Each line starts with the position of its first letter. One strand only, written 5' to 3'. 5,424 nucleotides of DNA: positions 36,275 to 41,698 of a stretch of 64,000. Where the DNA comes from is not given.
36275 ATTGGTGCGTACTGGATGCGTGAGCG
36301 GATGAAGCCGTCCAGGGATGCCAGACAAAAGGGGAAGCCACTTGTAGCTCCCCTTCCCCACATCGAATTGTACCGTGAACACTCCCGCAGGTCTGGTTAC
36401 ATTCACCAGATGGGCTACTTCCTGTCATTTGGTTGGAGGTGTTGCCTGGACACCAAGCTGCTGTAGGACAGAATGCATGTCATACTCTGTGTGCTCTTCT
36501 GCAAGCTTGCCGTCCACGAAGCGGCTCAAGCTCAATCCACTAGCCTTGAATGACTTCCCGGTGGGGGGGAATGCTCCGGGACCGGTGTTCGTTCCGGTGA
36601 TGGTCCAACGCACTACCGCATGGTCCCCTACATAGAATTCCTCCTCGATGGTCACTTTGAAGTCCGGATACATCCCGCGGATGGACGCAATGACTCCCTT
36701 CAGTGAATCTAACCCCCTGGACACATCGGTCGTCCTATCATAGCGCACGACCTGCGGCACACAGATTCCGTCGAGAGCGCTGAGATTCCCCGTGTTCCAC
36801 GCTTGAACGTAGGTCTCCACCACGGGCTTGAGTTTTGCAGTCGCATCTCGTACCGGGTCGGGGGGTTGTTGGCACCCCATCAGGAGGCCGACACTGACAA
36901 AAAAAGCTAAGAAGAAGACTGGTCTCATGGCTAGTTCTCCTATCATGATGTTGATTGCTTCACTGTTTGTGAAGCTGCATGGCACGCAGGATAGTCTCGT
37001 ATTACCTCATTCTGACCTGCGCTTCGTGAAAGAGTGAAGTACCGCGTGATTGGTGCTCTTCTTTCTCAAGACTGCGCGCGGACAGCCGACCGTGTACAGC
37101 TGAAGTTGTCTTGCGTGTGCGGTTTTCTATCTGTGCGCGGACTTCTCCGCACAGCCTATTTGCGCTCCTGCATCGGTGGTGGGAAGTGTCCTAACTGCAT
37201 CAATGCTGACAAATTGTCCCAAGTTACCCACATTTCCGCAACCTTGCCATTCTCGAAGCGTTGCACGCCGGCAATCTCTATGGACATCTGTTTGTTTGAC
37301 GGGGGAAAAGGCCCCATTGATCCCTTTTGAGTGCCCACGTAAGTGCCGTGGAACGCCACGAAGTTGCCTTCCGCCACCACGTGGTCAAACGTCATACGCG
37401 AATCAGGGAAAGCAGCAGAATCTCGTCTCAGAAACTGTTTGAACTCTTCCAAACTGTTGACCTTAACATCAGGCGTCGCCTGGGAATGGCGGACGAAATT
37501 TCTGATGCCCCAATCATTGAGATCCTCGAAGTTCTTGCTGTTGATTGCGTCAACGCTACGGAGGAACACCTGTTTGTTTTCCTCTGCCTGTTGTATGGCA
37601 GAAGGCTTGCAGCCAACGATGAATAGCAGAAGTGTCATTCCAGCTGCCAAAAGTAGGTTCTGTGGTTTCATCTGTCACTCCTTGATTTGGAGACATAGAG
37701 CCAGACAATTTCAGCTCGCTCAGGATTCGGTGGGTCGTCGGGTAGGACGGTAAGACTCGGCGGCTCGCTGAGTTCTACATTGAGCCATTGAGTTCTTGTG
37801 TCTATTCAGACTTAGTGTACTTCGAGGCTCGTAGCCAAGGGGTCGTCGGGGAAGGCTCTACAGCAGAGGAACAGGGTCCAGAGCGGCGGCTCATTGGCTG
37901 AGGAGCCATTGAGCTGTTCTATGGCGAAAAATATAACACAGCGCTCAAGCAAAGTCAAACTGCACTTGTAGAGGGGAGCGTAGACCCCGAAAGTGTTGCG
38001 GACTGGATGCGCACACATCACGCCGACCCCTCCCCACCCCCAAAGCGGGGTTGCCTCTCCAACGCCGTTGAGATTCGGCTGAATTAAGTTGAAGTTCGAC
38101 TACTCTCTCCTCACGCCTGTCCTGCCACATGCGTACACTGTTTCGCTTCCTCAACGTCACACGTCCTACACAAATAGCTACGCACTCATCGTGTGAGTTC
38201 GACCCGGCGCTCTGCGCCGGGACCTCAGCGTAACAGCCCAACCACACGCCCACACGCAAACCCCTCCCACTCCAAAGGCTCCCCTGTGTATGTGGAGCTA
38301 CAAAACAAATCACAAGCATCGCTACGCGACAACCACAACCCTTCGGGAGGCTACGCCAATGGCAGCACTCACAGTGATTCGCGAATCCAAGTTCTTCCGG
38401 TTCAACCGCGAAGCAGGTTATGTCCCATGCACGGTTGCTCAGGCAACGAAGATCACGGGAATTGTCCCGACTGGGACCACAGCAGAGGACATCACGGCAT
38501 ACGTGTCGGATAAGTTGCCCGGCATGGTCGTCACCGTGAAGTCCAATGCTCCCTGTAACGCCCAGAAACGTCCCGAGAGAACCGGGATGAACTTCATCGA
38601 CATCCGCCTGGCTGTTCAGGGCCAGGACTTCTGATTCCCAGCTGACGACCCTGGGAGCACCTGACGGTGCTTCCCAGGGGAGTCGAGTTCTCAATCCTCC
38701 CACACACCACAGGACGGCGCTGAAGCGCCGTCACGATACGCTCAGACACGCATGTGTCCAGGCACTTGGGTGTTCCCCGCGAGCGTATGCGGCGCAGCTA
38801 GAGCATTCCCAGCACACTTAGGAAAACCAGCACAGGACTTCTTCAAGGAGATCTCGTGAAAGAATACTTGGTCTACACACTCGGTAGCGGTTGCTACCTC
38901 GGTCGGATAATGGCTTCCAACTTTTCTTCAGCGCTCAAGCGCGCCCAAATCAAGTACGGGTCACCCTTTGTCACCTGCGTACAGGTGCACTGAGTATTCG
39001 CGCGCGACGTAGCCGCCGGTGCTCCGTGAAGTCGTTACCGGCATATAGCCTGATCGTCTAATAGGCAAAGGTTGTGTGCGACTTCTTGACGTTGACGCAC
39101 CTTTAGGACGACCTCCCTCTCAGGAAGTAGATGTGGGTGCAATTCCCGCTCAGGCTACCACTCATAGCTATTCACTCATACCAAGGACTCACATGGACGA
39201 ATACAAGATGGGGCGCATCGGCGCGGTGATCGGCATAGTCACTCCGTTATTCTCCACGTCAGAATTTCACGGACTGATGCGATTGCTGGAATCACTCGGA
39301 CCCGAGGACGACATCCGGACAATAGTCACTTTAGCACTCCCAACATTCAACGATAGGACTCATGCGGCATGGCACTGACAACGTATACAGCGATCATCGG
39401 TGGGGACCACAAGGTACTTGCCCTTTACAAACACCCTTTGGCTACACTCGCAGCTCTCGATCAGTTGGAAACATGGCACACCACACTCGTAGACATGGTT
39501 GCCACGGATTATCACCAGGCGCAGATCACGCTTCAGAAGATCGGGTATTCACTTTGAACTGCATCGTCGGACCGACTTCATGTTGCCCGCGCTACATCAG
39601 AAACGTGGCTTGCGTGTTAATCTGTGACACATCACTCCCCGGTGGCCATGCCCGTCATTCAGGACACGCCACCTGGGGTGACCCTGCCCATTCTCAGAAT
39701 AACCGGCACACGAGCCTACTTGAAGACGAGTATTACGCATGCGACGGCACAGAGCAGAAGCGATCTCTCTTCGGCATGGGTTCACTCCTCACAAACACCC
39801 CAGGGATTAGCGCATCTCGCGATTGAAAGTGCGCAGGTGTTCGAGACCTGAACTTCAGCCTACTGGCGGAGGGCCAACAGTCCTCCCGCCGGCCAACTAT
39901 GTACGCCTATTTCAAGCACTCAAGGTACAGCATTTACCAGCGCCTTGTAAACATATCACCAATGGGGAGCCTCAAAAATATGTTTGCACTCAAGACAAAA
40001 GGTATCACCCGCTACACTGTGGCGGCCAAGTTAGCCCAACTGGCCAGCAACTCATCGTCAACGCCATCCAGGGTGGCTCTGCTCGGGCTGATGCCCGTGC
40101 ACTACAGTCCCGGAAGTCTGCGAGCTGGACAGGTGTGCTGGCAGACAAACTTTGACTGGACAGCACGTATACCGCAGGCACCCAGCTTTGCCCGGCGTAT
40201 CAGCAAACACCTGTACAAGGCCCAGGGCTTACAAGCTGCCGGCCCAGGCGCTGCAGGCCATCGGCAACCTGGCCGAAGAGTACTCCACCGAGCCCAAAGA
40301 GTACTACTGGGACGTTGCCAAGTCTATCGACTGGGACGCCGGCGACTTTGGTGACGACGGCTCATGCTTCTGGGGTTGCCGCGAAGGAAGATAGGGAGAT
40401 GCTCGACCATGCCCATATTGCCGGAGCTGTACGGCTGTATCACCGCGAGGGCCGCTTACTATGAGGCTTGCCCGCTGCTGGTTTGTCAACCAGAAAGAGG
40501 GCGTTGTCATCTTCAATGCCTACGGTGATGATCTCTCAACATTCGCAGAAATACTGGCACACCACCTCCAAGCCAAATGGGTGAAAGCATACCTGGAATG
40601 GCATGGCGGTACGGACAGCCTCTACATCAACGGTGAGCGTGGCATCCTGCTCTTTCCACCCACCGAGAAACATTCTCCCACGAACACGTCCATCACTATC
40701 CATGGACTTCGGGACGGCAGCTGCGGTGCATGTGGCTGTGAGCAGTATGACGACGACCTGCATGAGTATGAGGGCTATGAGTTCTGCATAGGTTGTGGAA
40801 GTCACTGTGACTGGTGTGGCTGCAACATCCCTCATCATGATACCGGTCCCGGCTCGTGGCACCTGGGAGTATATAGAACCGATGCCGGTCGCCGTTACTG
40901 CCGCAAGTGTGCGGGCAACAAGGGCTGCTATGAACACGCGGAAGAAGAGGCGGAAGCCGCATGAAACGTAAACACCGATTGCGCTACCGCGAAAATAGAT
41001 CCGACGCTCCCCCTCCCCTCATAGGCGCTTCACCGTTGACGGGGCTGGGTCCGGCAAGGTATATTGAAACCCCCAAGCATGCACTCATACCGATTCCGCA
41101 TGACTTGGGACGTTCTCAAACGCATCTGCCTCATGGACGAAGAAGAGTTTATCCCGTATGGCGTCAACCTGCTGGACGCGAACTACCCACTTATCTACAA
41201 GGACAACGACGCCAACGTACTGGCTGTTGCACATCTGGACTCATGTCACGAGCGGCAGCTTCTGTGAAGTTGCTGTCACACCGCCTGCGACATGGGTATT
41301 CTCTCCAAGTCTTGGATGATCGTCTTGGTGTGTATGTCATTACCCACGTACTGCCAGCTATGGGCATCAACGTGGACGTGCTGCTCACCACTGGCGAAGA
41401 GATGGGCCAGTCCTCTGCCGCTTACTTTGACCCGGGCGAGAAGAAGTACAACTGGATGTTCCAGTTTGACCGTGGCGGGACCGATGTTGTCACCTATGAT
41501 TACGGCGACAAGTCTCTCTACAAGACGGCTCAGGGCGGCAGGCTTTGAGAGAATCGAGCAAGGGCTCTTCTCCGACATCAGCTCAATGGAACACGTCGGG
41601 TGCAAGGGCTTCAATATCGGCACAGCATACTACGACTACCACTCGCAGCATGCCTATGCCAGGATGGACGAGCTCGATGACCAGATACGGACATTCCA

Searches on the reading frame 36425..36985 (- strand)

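Call 9: search_protein_families(library=pfam, proteins=[window:36425-36985:-], max_evalue=0.01)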
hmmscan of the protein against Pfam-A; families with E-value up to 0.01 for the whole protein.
window:36425-36985:- (186 aa): 3 families
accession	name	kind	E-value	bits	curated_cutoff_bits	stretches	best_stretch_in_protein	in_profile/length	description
PF07366.18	SnoaL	-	2.4e-25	89.2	28.4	1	55-177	3-126/126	SnoaL-like polyketide cyclase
PF12680.13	SnoaL_2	-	1.2e-17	64.7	27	1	56-163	1-101/102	SnoaL-like domain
PF14534.12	DUF4440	-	1.8e-05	25.5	25.2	1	53-137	2-85/107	Domain of unknown function (DUF4440)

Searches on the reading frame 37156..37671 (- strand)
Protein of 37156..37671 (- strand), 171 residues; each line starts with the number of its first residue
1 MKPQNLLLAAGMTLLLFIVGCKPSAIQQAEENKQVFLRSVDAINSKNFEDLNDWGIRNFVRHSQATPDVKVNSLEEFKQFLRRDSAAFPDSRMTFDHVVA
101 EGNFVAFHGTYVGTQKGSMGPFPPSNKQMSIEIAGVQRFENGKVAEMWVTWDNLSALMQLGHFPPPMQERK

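Call 9: search_protein_families(library=pfam, proteins=[window:37156-37671:-], max_evalue=0.01)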
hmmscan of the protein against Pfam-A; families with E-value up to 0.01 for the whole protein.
window:37156-37671:- (171 aa): 2 families
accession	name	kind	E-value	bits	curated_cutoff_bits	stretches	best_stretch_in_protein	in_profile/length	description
PF07366.18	SnoaL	-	1.5e-24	86.7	28.4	1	37-160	5-126/126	SnoaL-like polyketide cyclase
PF12680.13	SnoaL_2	-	5.5e-14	53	27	1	38-147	3-102/102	SnoaL-like domain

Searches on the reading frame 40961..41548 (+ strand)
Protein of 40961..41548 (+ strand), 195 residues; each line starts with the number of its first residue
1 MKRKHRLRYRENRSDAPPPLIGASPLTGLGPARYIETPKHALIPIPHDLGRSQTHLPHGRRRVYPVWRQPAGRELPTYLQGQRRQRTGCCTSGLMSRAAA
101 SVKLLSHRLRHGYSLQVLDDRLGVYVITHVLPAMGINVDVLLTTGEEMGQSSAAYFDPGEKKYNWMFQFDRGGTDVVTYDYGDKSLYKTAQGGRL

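Call 10: search_protein_families(library=pfam, proteins=[window:40961-41548:+], max_evalue=0.01)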
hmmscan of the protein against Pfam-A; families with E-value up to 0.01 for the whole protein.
window:40961-41548:+ (195 aa): 0 families

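Call 14: search_protein_families(library=phrogs, proteins=[window:40961-41548:+], max_evalue=0.01)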
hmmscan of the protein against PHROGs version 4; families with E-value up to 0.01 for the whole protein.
window:40961-41548:+ (195 aa): 1 family
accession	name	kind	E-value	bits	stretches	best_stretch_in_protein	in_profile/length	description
phrog_4191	-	other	9e-05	22.7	1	119-179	100-164/342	peptidase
